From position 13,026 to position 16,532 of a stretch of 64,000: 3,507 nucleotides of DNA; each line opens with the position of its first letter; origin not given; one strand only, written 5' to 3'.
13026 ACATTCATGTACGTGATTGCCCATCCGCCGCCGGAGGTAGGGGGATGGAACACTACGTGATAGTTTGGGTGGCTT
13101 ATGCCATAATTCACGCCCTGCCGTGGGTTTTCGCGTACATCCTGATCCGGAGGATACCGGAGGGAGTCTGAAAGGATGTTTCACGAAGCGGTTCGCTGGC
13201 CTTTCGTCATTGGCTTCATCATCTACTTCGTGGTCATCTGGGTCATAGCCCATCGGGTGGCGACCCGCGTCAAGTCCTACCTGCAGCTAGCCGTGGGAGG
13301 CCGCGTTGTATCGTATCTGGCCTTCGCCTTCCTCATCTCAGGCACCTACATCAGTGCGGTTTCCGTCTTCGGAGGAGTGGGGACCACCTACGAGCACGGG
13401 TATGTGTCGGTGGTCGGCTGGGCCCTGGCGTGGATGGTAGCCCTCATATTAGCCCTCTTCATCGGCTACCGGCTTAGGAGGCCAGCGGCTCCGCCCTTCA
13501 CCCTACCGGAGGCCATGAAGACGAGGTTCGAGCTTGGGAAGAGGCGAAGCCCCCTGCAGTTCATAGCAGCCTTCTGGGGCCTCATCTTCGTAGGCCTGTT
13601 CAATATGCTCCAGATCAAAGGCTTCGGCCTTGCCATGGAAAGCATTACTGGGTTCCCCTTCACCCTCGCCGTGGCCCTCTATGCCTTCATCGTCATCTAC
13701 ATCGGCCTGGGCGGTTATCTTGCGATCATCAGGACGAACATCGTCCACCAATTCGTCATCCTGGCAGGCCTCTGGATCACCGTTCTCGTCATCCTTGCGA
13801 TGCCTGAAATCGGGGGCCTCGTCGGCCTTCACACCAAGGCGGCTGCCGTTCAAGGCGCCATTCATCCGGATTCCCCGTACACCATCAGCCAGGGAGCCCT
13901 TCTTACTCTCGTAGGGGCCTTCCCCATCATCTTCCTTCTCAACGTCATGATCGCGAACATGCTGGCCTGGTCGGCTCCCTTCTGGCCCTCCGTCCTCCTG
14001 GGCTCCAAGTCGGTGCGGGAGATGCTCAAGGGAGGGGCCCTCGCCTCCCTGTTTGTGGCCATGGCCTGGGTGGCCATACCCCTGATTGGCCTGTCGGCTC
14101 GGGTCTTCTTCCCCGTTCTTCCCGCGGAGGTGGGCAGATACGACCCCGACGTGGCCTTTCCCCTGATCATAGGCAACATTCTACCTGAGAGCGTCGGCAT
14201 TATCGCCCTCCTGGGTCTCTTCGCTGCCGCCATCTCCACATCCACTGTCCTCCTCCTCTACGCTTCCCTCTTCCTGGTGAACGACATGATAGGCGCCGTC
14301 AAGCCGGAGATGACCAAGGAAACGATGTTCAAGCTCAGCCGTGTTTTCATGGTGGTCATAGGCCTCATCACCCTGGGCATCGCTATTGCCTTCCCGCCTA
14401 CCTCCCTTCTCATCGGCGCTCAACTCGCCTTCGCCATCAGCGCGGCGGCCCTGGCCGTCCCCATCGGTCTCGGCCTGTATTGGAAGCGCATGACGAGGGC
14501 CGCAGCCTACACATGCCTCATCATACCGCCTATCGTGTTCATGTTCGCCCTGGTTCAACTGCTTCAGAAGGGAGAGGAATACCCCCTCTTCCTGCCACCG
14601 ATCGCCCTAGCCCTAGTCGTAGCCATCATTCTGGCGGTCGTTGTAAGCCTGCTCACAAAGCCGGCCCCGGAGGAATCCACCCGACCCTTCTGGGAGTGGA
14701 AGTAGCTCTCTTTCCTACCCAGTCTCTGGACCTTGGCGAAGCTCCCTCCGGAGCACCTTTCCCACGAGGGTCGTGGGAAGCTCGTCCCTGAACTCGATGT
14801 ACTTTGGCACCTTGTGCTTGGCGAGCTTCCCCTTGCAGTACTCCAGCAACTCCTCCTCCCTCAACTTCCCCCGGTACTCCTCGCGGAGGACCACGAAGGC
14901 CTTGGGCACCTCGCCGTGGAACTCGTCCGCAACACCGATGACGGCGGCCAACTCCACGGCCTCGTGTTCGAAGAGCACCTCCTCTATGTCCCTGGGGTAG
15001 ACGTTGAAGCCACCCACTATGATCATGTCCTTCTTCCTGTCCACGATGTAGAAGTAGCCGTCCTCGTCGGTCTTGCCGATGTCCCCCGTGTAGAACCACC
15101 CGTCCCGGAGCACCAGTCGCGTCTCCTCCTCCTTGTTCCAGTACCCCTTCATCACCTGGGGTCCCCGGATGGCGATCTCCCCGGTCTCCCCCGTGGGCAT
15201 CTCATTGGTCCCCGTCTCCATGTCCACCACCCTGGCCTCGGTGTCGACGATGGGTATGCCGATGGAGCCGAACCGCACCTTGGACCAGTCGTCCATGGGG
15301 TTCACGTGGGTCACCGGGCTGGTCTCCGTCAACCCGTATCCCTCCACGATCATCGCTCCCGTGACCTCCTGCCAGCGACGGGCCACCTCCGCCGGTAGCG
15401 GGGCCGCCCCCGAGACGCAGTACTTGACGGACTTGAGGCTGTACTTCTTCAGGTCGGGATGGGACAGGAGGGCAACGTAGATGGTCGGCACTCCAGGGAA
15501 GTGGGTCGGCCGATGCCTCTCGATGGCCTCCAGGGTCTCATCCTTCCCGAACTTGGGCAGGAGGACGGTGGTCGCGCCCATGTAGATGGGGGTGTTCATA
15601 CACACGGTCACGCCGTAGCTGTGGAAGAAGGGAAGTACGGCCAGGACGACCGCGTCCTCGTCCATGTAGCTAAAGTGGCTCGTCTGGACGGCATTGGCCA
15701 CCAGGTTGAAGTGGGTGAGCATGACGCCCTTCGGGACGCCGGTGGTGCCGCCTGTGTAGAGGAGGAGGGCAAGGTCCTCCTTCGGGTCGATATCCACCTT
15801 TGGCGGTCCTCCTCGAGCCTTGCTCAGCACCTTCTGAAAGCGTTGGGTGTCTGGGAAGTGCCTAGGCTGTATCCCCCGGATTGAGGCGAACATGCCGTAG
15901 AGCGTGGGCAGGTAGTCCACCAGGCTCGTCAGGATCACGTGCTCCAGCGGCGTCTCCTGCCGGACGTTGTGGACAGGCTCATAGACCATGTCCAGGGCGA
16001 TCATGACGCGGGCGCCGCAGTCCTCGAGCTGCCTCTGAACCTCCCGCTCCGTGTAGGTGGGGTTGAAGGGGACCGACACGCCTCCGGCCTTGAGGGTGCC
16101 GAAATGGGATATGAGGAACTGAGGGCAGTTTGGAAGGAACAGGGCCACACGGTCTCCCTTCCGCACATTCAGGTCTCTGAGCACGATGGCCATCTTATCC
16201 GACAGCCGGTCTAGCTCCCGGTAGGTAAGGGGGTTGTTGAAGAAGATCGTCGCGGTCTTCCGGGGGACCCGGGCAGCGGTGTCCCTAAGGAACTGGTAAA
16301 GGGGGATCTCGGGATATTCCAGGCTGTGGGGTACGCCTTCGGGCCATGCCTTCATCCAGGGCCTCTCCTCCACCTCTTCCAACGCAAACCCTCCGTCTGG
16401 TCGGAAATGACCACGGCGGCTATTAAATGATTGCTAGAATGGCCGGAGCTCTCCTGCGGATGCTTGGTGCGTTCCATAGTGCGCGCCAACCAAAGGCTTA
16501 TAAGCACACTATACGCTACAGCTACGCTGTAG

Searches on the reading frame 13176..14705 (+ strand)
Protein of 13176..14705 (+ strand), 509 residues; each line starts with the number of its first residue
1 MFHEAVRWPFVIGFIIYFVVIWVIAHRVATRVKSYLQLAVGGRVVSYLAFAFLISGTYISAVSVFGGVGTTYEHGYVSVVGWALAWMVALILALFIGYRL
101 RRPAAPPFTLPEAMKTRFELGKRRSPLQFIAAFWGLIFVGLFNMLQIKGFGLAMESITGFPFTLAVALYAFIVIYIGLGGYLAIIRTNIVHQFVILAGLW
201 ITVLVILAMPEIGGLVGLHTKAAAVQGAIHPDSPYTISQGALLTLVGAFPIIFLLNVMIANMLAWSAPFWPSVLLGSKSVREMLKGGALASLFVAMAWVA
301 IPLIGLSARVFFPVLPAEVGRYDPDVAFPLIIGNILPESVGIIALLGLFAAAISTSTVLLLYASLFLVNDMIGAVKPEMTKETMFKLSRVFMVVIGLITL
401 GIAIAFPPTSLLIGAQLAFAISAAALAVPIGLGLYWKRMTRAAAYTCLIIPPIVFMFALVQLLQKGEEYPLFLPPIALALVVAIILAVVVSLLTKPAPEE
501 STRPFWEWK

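Call 25: search_protein_families(library=pfam, proteins=[window:13176-14705:+], max_evalue=0.00001)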
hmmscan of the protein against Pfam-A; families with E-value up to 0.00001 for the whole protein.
window:13176-14705:+ (509 aa): 1 family
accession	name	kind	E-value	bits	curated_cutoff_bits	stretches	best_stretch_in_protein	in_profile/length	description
PF00474.23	SSF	-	1.1e-29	103.9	22.8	1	40-449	3-404/406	Sodium:solute symporter family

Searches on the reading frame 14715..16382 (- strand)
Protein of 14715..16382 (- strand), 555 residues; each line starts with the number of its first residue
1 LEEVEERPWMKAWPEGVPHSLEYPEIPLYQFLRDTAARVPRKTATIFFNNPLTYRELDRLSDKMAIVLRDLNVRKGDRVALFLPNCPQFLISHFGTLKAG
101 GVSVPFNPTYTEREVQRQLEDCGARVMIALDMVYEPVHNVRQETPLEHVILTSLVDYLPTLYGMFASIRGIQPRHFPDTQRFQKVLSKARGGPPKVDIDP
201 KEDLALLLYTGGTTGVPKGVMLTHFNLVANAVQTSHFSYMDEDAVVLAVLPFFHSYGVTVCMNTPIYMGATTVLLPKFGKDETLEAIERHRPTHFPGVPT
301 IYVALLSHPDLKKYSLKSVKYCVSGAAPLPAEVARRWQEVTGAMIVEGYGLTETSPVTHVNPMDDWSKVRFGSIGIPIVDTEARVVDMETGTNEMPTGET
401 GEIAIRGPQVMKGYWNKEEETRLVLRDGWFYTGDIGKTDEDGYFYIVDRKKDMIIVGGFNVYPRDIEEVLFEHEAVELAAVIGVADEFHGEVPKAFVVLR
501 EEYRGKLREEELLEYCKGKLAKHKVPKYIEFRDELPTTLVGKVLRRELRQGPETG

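Call 25: search_protein_families(library=pfam, proteins=[window:14715-16382:-], max_evalue=0.00001)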
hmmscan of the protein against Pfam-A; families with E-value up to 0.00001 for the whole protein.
window:14715-16382:- (555 aa): 2 families
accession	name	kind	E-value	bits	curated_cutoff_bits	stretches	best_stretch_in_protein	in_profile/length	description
PF00501.34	AMP-binding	-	1e-110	370.6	29.9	1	33-415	2-384/384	AMP-binding enzyme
PF13193.12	AMP-binding_C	-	3.6e-19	69.9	24.5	1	466-542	2-76/76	AMP-binding enzyme C-terminal domain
